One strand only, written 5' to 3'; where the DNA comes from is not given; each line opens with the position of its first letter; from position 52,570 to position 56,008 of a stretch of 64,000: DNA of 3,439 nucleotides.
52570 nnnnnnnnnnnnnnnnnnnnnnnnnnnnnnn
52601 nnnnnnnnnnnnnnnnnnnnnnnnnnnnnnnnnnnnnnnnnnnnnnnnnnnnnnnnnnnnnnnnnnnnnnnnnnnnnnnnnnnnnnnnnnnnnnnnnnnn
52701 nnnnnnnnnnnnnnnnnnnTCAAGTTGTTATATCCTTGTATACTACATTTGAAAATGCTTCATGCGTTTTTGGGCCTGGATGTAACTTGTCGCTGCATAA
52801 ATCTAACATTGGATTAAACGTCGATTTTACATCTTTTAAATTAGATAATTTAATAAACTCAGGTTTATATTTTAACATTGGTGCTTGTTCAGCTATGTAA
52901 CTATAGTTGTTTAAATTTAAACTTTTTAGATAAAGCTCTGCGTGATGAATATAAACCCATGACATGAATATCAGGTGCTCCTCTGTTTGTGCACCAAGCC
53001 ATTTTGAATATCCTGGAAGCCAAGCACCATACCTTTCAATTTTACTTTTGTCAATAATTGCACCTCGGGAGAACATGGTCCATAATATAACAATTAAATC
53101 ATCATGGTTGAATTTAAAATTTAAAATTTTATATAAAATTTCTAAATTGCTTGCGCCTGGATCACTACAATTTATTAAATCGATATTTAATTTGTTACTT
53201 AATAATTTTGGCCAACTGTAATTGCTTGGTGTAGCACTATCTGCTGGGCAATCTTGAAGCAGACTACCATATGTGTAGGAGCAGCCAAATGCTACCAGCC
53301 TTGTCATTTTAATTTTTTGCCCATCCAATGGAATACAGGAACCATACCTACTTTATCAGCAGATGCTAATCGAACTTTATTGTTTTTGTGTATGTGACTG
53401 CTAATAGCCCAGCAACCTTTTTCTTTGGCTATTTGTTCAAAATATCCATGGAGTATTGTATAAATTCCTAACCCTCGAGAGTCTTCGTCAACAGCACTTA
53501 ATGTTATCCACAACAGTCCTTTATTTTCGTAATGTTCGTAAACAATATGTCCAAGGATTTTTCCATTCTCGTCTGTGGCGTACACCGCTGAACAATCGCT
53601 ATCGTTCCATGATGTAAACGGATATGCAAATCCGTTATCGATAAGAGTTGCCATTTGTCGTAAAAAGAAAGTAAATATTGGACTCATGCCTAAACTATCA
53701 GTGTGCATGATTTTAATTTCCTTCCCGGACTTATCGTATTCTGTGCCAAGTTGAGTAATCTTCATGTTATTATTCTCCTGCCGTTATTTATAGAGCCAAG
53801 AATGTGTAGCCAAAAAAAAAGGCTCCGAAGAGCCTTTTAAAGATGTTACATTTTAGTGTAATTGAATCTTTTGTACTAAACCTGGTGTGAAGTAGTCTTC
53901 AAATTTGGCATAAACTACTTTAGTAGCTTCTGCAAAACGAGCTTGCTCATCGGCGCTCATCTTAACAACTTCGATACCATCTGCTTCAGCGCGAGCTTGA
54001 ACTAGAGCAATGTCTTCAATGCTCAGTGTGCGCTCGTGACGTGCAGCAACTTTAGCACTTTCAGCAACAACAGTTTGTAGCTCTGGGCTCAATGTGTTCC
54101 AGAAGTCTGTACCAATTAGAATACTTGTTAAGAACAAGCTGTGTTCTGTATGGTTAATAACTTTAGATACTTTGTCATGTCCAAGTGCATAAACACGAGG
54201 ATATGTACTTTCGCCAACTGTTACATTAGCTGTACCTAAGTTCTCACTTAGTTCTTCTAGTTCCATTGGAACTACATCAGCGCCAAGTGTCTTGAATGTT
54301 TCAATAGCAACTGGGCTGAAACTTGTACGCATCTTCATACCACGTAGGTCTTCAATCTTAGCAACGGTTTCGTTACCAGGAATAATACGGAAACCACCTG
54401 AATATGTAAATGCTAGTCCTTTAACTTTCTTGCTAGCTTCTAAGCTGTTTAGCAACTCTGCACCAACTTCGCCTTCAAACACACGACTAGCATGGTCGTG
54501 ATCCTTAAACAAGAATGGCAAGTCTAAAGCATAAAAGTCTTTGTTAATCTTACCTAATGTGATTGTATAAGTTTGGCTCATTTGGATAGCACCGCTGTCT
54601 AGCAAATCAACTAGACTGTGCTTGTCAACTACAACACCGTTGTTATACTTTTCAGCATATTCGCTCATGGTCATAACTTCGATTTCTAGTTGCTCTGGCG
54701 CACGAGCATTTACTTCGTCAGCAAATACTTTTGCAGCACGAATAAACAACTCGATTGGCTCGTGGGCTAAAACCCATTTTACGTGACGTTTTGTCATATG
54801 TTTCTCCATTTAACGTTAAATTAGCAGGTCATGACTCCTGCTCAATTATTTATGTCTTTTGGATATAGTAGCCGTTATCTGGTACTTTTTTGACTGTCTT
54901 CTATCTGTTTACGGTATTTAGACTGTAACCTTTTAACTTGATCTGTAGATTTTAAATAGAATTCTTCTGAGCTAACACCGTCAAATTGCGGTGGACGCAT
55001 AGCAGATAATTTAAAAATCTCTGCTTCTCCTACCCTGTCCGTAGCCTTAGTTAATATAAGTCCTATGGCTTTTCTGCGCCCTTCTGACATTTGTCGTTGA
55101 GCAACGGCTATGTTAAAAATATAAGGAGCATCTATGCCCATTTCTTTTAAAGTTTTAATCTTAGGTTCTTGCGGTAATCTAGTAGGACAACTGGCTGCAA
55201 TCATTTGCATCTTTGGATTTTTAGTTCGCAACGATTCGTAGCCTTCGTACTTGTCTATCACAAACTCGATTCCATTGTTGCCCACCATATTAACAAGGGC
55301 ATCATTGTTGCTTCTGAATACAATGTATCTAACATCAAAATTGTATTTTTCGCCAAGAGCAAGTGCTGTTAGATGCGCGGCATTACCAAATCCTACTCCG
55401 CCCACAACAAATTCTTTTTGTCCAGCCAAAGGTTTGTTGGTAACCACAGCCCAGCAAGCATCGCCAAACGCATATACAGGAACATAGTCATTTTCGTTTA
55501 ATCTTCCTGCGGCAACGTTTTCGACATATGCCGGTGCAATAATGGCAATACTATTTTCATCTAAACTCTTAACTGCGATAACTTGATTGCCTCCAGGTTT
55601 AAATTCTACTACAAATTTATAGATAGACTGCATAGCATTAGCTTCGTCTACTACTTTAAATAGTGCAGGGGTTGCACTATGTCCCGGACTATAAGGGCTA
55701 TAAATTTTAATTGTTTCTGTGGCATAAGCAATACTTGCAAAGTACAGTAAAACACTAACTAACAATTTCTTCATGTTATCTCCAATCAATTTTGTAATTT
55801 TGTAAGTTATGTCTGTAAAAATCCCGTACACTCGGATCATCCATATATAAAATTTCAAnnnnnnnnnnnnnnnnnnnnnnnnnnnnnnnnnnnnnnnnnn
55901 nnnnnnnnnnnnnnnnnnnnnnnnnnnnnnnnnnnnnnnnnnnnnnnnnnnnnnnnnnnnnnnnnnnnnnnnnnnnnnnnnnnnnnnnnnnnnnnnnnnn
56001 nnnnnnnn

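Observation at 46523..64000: ~17.5-kb phage-borne enzyme island of unknown pathway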

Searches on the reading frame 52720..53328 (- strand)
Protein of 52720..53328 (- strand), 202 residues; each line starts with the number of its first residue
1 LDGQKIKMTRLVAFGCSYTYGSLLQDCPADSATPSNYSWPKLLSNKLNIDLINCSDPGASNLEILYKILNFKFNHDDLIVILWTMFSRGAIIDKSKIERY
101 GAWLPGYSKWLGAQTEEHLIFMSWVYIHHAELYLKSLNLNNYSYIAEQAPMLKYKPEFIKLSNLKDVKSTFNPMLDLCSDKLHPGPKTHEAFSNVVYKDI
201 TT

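Call 4: search_protein_families(library=pfam, max_evalue=0.01, proteins=[window:52720-53328:-])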
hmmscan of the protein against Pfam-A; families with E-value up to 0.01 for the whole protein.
window:52720-53328:- (202 aa): 1 family
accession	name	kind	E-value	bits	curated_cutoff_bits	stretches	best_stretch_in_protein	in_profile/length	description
PF00657.28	Lipase_GDSL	-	0.00086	19.9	23.6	0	11-63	1-56/208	GDSL-like Lipase/Acylhydrolase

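Call 15: search_protein_families(library=ncbifam, max_evalue=0.01, proteins=[window:52720-53328:-])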
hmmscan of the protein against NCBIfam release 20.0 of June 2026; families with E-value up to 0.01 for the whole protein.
window:52720-53328:- (202 aa): 0 families

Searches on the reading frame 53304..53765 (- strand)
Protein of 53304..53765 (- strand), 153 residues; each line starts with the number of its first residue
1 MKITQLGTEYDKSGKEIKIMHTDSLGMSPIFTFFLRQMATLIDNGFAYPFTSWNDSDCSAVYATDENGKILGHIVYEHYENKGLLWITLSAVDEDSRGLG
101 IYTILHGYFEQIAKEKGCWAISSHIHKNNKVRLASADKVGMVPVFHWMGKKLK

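Call 4: search_protein_families(library=pfam, max_evalue=0.01, proteins=[window:53304-53765:-])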
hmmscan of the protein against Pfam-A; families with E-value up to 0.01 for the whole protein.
window:53304-53765:- (153 aa): 2 families
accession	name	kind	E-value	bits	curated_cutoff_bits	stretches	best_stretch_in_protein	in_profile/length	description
PF00583.31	Acetyltransf_1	-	6e-09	36.6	20.7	1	50-135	24-110/116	Acetyltransferase (GNAT) family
PF13508.13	Acetyltransf_7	-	0.0024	18.6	27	1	60-124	4-66/84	Acetyltransferase (GNAT) domain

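Call 15: search_protein_families(library=ncbifam, max_evalue=0.01, proteins=[window:53304-53765:-])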
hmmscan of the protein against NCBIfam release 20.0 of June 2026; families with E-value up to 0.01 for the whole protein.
window:53304-53765:- (153 aa): 2 families
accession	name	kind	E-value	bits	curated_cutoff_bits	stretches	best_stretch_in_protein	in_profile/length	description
NF040503.1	resist_ArsN1a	equivalog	0.00023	21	170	1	58-141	47-133/159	arsinothricin resistance N-acetyltransferase ArsN1 family A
NF002959.0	PRK03624.1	equivalog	0.0072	16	124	1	57-137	47-125/147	GNAT family acetyltransferase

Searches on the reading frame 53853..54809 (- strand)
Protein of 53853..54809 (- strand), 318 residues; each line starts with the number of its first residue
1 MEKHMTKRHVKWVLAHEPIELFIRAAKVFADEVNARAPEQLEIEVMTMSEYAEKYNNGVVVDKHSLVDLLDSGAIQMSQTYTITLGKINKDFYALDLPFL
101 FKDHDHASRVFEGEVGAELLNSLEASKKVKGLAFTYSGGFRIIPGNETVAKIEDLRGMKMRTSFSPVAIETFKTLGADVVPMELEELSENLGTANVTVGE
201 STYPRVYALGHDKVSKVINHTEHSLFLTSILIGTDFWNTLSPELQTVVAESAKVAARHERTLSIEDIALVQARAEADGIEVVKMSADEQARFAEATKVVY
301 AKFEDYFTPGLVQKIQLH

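Call 4: search_protein_families(library=pfam, max_evalue=0.01, proteins=[window:53853-54809:-])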
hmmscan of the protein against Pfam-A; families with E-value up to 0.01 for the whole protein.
window:53853-54809:- (318 aa): 1 family
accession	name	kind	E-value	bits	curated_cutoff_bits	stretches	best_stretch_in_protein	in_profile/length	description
PF03480.18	DctP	-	6.4e-51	173.8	23.4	1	24-304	13-284/286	Bacterial extracellular solute-binding protein, family 7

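Call 15: search_protein_families(library=ncbifam, max_evalue=0.01, proteins=[window:53853-54809:-])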
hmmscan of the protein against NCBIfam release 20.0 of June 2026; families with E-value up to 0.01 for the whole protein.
window:53853-54809:- (318 aa): 2 families
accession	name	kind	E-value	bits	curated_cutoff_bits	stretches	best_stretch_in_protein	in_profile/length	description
TIGR00787.1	dctP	subfamily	1.4e-41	142.6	175.05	1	24-267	13-246/257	DctP family TRAP transporter solute-binding subunit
NF037995.1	TRAP_S1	subfamily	4.4e-40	137.7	50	1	54-292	35-271/271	TRAP transporter substrate-binding protein DctP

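Call 43: search_solved_structures(query=window:53853-54809:-, max_evalue=0.00001, show_alignments=1)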
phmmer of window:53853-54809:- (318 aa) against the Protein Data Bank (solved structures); distinct sequences matched with E-value up to 0.00001: 75 (the best 60 are shown).
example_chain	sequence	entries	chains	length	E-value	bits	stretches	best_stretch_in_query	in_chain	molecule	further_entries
4n8y_A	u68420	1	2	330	3.9e-29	105.3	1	55-316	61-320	Putative TRAP-type C4-dicarboxylate transport system, binding periplasmic protein (DctP su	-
4xfe_A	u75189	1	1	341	6.8e-29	104.5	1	55-304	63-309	TRAP dicarboxylate transporter subunit DctP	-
4p47_A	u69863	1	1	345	8.5e-29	104.2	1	58-304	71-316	TRAP dicarboxylate transporter, DctP subunit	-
4x8r_A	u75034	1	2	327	6.8e-26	94.6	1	66-305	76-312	TRAP dicarboxylate transporter, DctP subunit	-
4pdd_A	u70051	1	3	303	4.2e-23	85.5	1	53-309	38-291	TRAP dicarboxylate transporter, DctP subunit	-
4o94_A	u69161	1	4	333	2e-22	83.3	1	48-311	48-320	TRAP dicarboxylate transporter DctP subunit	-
4p1l_A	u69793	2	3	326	3.5e-22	82.5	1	52-304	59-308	TRAP dicarboxylate transporter, DctP subunit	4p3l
4ovq_A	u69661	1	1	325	5.3e-22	81.9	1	44-303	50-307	TRAP dicarboxylate ABC transporter, substrate-binding protein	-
4ng7_A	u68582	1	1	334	6.9e-22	81.5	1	54-304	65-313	TRAP periplasmic solute binding protein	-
4x04_A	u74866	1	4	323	7.7e-22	81.3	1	55-304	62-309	solute binding protein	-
4n15_A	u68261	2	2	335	1.8e-21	80.1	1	54-310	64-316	TRAP dicarboxylate transporter, DctP subunit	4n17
4ln5_A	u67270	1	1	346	2e-21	80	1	54-310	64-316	TRAP dicarboxylate transporter, DctP subunit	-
4ovr_A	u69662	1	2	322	2.2e-21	79.8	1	29-303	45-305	TRAP dicarboxylate transporter, DctP subunit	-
9dsy_A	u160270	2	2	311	5.5e-21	78.5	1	66-313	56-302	C4-dicarboxylate-binding periplasmic protein DctP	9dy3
4p9k_A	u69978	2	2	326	2.5e-20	76.4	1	56-315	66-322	TRAP dicarboxylate transporter, DctP subunit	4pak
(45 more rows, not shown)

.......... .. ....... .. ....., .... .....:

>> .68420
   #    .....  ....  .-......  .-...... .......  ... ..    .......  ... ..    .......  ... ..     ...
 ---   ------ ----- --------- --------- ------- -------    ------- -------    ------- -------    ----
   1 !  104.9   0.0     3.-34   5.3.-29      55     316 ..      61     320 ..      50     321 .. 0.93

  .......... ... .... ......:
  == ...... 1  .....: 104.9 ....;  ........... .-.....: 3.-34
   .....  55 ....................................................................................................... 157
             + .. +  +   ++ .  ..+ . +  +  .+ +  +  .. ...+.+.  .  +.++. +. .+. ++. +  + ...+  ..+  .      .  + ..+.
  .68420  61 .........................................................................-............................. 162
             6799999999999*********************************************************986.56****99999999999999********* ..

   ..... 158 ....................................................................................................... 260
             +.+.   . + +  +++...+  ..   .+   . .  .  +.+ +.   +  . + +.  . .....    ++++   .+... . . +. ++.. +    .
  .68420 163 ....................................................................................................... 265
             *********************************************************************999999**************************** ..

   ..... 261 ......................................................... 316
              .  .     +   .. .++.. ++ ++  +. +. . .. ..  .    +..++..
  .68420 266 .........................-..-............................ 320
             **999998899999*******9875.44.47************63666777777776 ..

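Call 96: search_protein_families(library=padloc, max_evalue=0.01, proteins=[window:53853-54797:-])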
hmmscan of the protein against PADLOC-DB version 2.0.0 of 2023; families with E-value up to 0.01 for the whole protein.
window:53853-54797:- (314 aa): 0 families

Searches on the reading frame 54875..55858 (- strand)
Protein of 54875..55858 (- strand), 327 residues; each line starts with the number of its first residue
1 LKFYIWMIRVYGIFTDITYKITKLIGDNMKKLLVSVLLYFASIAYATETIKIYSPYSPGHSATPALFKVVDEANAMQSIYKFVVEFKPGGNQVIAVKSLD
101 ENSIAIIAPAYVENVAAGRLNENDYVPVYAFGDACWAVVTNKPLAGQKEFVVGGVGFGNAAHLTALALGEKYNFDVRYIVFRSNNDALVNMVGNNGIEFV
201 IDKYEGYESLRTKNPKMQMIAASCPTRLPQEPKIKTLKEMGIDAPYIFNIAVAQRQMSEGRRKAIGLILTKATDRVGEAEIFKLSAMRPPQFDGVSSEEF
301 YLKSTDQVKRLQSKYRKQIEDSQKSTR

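Call 4: search_protein_families(library=pfam, max_evalue=0.01, proteins=[window:54875-55858:-])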
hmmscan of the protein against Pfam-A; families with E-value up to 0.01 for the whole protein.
window:54875-55858:- (327 aa): 1 family
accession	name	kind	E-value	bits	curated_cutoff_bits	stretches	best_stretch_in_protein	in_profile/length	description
PF03401.19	TctC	-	0.00097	19.2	27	1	153-243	110-198/274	Tripartite tricarboxylate transporter family receptor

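Call 15: search_protein_families(library=ncbifam, max_evalue=0.01, proteins=[window:54875-55858:-])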
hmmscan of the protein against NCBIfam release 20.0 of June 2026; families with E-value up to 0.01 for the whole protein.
window:54875-55858:- (327 aa): 0 families
